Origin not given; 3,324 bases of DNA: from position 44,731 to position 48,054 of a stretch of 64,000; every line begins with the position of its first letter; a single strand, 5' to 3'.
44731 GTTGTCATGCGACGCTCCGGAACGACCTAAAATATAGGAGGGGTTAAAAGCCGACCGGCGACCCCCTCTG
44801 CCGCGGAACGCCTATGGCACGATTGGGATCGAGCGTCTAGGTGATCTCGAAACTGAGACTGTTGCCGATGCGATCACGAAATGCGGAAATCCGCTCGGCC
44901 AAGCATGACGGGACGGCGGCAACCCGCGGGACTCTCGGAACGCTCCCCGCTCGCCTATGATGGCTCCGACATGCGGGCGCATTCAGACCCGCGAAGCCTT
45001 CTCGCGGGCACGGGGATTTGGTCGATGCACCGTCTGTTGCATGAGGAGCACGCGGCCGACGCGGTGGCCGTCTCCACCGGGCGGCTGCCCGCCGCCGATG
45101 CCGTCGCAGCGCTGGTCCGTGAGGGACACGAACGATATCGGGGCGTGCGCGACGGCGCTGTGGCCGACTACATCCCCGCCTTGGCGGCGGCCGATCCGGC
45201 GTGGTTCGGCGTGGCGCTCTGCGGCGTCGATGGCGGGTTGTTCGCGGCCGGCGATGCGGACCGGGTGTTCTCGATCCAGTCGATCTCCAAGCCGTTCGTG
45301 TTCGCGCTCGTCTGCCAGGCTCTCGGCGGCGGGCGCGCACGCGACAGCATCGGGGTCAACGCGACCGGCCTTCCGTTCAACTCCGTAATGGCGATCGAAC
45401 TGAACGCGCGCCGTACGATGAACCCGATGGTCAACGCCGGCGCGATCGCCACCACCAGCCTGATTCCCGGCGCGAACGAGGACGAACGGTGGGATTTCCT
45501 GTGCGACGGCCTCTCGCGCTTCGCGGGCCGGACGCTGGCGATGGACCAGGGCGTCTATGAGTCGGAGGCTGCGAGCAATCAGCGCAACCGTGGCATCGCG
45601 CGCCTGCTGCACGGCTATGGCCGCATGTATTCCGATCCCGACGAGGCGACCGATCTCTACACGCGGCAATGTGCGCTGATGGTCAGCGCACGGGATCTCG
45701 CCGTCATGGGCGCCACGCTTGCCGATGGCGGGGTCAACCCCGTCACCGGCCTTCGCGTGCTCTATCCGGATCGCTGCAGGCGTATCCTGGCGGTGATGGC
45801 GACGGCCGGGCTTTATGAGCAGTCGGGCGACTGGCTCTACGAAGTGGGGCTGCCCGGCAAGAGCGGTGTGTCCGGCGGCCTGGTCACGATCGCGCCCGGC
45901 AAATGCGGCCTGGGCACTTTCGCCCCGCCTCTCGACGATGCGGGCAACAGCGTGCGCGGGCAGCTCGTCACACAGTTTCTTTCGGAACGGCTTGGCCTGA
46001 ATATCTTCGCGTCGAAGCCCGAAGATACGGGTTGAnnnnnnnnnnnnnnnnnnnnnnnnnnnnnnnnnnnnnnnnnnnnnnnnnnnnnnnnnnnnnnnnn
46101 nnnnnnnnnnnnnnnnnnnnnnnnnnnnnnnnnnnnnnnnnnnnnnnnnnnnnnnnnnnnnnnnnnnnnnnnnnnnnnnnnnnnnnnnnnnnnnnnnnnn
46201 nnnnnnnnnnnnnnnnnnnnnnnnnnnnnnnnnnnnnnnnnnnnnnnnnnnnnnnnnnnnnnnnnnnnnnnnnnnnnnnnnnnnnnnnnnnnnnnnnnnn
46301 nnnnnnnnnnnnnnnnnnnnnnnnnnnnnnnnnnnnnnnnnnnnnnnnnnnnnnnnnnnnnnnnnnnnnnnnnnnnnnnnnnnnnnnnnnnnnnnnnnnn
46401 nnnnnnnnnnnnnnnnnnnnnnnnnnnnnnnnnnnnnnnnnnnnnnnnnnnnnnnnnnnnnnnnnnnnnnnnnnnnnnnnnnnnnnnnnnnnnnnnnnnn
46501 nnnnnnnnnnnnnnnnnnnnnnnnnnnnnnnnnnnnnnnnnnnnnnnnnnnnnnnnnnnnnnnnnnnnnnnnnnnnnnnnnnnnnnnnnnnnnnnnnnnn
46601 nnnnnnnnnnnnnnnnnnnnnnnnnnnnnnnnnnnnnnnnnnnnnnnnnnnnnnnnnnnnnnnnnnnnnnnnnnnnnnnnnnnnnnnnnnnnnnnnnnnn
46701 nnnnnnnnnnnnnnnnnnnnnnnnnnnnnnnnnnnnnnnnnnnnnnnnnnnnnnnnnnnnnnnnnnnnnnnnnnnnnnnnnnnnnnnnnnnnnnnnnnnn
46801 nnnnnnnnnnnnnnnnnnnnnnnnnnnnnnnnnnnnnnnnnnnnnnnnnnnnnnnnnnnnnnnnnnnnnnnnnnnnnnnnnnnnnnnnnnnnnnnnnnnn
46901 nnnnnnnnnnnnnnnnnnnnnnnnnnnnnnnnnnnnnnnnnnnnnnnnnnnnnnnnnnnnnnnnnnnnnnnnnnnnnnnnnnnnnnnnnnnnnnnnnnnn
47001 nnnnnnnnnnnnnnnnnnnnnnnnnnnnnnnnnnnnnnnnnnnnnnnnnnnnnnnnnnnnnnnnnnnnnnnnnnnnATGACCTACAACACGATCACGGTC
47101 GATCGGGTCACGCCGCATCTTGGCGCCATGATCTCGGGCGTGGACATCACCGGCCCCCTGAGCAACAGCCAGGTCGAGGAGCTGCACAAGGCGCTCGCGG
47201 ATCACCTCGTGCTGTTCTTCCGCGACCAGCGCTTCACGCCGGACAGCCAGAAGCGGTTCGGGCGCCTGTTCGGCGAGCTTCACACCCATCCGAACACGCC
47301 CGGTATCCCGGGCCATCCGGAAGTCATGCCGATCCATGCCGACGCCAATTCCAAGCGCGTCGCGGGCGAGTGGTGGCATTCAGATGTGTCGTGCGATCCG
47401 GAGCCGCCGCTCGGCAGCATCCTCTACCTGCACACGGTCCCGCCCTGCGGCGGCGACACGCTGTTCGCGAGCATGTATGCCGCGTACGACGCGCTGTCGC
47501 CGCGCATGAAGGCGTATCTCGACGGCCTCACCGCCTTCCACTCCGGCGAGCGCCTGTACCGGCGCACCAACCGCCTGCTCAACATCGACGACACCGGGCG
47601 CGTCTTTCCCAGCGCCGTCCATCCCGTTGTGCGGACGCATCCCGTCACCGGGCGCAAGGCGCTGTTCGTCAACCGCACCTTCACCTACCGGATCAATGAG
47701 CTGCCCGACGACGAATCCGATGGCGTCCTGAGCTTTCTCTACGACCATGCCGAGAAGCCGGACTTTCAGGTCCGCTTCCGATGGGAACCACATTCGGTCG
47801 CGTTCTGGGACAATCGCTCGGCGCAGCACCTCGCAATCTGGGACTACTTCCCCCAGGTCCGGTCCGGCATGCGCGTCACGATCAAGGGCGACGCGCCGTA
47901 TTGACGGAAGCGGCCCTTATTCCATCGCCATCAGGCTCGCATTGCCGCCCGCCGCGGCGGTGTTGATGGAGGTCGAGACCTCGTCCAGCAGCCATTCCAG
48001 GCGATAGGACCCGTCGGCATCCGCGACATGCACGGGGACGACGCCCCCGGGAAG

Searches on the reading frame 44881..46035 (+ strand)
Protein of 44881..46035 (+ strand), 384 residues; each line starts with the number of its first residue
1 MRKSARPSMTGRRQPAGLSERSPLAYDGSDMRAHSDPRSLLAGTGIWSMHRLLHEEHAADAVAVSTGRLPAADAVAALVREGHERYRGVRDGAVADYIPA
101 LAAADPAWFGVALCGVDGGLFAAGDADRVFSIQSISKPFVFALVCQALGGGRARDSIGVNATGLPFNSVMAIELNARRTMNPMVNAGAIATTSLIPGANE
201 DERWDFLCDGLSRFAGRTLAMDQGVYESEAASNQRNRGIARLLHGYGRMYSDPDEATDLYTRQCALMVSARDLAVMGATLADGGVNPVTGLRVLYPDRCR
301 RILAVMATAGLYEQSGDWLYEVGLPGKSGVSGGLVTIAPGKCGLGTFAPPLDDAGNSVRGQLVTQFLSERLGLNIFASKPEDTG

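Call 8: search_protein_families(library=pfam, proteins=[window:44881-46035:+], max_evalue=0.00001)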
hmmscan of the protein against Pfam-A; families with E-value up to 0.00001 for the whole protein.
window:44881-46035:+ (384 aa): 1 family
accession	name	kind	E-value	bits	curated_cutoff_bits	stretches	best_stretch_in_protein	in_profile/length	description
PF04960.20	Glutaminase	-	2e-107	359.1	27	1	92-376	1-286/286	Glutaminase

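Call 46: find_related_loci(query=window:44881-46035:+, collection=genome_contigs, flank=10000)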
Query window:44881-46035:+ (384 aa) in genome_contigs; peptide patterns used: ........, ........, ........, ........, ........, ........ (x = any residue, [..] = any of these).
600 stretches matched a pattern (row limit reached: there are more); 292 encode a relative of the query (tblastn E <= 1e-3); the best 80 are kept; 80 distinct loci.
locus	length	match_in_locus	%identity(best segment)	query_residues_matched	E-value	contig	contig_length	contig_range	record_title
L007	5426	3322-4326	80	48-381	3e-178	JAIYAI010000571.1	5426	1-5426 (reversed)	MAG: Acetobacteraceae bacterium isolate D8_MAG_00079 pond_D8_MAG_00079_000000000409, whole genome shotgun sequence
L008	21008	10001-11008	78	46-381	2e-173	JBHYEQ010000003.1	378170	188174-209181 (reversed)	MAG: Roseomonas sp. isolate CCAP1453_12_bin-013 CCAP1453_12_bin-013_c3, whole genome shotgun sequence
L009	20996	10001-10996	78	49-380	1e-171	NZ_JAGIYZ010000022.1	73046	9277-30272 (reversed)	Roseomonas nitratireducens strain PWR1 contig22, whole genome shotgun sequence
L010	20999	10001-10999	79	48-380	2e-171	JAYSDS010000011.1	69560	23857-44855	MAG: Roseomonas sp. isolate ZZ2_ZZA248_bin.13 NODE_371_length_69560_cov_8.910970, whole genome shotgun sequence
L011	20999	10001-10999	79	49-381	7e-171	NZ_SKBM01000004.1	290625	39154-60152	Roseicella aquatilis strain NE82 NE82_contig4, whole genome shotgun sequence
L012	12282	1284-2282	78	48-380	1e-169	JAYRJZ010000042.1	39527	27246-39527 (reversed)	MAG: Roseomonas sp. isolate SZ_szas3bin.30 NODE_707_length_39527_cov_2.14173, whole genome shotgun sequence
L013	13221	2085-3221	71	3-381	2e-169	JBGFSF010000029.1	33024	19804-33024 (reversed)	MAG: Pseudomonadota bacterium isolate BA1A30.2019.Bin.39 NODE_716_length_33024_cov_13.848221, whole genome shotgun seque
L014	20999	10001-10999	79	48-380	2e-169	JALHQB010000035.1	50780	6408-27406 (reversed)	MAG: Acetobacteraceae bacterium isolate bin.6 c_000000003368, whole genome shotgun sequence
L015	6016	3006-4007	77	48-381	2e-170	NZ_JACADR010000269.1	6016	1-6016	Roseomonas rosulenta strain OP-27 269, whole genome shotgun sequence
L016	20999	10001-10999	77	49-381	1e-168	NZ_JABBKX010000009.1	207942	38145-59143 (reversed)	Neoroseomonas marina strain JC162 Scaffold9, whole genome shotgun sequence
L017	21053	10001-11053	75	29-381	2e-168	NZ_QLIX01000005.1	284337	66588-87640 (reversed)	Roseicella frigidaeris strain DB1506 4-DB1506_5, whole genome shotgun sequence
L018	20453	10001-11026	76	37-380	1e-168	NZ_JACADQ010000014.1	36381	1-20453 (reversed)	Neoroseomonas rubea strain MO17 14, whole genome shotgun sequence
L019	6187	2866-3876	76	45-381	6e-168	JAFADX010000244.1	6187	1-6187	MAG: Proteobacteria bacterium isolate OH_SBB_96 k127_244350, whole genome shotgun sequence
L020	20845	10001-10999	78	48-380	1e-165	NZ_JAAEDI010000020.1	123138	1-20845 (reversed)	Neoroseomonas terrae strain LMG 31159 contig00020, whole genome shotgun sequence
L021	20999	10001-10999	77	48-380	6e-165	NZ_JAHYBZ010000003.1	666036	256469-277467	Roseomonas alba strain HJA6 contig3, whole genome shotgun sequence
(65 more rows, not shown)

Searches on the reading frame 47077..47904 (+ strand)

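Call 8: search_protein_families(library=pfam, proteins=[window:47077-47904:+], max_evalue=0.00001)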
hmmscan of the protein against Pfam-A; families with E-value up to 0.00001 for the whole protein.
window:47077-47904:+ (275 aa): 1 family
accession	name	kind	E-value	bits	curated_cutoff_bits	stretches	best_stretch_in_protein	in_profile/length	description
PF02668.22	TauD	-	4.6e-67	227.2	27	1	9-267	3-266/267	Taurine catabolism dioxygenase TauD, TfdA family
